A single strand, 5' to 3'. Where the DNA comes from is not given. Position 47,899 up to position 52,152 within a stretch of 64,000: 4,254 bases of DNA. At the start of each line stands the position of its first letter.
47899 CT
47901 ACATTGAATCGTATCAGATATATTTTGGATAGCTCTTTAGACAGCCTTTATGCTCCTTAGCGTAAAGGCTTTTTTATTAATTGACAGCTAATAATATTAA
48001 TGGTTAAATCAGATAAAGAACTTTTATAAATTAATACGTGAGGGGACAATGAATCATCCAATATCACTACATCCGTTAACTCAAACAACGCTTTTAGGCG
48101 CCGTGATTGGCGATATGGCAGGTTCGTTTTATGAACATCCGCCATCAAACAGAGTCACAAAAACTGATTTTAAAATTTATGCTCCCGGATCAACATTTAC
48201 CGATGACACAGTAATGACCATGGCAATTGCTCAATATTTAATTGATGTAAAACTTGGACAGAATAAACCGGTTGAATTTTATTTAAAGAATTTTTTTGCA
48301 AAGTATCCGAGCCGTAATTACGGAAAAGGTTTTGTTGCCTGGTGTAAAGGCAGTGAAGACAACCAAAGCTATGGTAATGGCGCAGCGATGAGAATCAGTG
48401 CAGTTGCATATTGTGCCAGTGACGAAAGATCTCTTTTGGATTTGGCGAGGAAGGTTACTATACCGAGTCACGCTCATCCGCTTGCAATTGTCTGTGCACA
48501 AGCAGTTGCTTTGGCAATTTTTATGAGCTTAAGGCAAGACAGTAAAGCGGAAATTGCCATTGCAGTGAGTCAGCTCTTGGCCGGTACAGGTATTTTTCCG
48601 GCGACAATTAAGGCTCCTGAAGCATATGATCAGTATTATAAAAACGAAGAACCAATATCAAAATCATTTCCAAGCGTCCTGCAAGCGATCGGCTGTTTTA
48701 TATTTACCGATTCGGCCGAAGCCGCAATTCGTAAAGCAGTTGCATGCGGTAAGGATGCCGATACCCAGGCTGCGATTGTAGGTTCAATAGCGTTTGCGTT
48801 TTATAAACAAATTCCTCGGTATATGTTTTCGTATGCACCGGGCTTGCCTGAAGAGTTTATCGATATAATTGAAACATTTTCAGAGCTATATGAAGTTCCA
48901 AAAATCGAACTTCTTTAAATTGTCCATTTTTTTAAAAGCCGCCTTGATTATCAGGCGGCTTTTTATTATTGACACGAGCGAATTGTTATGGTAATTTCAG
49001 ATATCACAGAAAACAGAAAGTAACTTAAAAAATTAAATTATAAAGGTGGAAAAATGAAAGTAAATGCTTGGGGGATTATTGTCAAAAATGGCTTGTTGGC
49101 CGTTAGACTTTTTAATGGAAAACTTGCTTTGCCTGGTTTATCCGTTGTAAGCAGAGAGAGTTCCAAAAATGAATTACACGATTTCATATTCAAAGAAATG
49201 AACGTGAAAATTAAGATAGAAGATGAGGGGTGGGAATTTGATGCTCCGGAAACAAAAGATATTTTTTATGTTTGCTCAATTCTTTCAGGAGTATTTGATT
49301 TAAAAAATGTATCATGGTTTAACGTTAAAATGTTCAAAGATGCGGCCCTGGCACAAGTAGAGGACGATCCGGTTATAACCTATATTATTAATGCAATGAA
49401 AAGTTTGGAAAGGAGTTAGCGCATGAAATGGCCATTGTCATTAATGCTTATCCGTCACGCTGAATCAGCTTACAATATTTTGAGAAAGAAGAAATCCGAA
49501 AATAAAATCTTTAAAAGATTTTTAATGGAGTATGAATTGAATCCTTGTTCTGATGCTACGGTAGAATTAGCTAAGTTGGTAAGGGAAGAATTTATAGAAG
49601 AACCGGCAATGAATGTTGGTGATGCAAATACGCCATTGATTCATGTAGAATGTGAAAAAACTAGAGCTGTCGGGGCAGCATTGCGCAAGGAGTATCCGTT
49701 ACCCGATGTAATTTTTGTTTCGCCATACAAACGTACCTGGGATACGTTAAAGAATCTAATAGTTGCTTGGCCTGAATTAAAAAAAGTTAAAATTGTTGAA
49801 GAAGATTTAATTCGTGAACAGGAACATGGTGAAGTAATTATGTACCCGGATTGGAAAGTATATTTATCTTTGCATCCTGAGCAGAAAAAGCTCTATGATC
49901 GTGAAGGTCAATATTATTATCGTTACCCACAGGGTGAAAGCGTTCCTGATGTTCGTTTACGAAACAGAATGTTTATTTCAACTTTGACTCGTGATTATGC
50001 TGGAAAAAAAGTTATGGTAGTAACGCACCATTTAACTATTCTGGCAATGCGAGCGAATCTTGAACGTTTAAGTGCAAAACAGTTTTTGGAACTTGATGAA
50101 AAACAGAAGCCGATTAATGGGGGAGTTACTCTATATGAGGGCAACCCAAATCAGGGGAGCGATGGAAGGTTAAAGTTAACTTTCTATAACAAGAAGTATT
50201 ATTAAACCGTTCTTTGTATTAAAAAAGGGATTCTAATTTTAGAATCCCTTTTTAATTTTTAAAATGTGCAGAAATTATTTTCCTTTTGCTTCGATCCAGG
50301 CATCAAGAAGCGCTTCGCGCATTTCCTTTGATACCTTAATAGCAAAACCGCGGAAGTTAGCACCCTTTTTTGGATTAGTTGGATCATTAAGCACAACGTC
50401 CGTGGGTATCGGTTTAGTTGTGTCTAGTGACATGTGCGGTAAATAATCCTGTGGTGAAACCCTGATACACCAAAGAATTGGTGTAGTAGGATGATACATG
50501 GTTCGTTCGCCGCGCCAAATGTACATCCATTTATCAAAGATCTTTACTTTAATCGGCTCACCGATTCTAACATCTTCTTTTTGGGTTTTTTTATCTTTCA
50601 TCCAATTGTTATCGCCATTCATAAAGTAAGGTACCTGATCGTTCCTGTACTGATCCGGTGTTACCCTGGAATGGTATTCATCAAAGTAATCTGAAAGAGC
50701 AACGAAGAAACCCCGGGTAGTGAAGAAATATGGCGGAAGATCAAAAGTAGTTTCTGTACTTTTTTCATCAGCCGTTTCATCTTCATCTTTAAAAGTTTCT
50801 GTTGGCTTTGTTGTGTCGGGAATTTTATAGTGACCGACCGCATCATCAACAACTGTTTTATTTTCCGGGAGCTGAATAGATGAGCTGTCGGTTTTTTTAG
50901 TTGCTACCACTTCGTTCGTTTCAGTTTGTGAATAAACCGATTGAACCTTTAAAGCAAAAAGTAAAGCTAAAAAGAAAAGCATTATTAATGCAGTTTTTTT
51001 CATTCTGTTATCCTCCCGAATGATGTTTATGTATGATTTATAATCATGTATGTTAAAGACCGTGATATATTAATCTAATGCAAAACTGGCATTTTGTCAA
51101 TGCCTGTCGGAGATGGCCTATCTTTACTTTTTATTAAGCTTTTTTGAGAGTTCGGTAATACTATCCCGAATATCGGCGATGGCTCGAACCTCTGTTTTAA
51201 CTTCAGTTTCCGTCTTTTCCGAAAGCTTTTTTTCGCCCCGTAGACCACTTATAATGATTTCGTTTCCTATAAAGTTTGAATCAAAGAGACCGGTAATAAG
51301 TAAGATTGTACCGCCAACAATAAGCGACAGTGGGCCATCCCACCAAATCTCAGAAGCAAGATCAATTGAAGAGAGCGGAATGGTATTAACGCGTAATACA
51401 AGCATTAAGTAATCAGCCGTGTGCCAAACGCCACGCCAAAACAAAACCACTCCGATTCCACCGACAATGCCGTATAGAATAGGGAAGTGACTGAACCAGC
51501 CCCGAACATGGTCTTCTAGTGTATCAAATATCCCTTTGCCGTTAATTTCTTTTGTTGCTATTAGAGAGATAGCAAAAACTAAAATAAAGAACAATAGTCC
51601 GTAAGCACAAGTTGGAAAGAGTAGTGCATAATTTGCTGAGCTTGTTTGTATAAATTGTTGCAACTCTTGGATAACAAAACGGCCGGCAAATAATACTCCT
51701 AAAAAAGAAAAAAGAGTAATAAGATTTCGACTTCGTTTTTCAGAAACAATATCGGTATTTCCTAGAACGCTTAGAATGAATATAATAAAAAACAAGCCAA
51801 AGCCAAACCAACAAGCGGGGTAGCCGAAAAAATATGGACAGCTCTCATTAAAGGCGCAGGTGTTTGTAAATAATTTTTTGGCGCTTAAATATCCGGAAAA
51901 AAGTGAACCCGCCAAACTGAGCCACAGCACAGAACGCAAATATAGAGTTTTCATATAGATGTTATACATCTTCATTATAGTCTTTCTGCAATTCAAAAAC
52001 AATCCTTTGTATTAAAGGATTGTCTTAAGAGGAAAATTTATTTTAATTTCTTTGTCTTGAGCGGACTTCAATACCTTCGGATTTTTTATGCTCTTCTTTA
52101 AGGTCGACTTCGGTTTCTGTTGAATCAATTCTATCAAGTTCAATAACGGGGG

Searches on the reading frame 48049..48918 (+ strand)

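Call 36: search_protein_families(library=pfam, proteins=[window:48049-48918:+], max_evalue=0.00001)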
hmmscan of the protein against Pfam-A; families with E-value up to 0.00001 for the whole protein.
window:48049-48918:+ (289 aa): 1 family
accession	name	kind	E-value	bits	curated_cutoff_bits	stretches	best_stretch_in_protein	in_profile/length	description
PF03747.19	ADP_ribosyl_GH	-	1.7e-32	113.7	26.2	1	14-256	2-285/287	ADP-ribosylglycohydrolase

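Call 89: search_protein_families(library=ncbifam, proteins=[window:48049-48918:+], max_evalue=0.001)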
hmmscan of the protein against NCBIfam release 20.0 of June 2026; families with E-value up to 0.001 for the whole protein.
window:48049-48918:+ (289 aa): 2 families
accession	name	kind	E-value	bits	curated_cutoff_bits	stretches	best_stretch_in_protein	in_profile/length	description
TIGR02662.1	dinitro_DRAG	equivalog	2.4e-09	36.8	337.05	1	103-257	114-261/287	ADP-ribosyl-[dinitrogen reductase] hydrolase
NF041672.1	ADPriboarghdlase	equivalog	2.7e-05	23.1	490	0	96-253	176-330/361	ADP-ribosylarginine hydrolase Tri1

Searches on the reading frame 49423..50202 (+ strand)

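Call 96: search_protein_families(library=pfam, proteins=[window:49423-50202:+], max_evalue=0.0001)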
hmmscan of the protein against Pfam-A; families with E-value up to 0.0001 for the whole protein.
window:49423-50202:+ (260 aa): 1 family
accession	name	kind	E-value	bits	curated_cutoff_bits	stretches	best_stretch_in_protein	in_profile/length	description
PF00300.27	His_Phos_1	-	2.1e-17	63.9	21.7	1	66-224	19-169/194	Histidine phosphatase superfamily (branch 1)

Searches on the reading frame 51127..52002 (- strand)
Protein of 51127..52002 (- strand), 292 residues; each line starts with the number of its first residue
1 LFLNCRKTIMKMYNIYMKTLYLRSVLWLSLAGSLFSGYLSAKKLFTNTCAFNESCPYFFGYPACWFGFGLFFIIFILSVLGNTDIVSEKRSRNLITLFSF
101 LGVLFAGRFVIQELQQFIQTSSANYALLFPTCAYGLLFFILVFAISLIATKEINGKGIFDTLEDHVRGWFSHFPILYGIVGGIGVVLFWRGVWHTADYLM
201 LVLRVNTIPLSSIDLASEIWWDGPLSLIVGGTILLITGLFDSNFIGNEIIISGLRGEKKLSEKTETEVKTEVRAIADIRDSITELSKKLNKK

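Call 96: search_protein_families(library=pfam, proteins=[window:51127-52002:-], max_evalue=0.0001)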
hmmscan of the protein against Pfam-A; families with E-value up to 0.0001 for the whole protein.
window:51127-52002:- (292 aa): 1 family
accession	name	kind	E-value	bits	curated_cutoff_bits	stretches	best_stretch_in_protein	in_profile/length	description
PF07884.19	VKOR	-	4.2e-06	27.4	27.5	0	25-115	3-110/134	Vitamin K epoxide reductase family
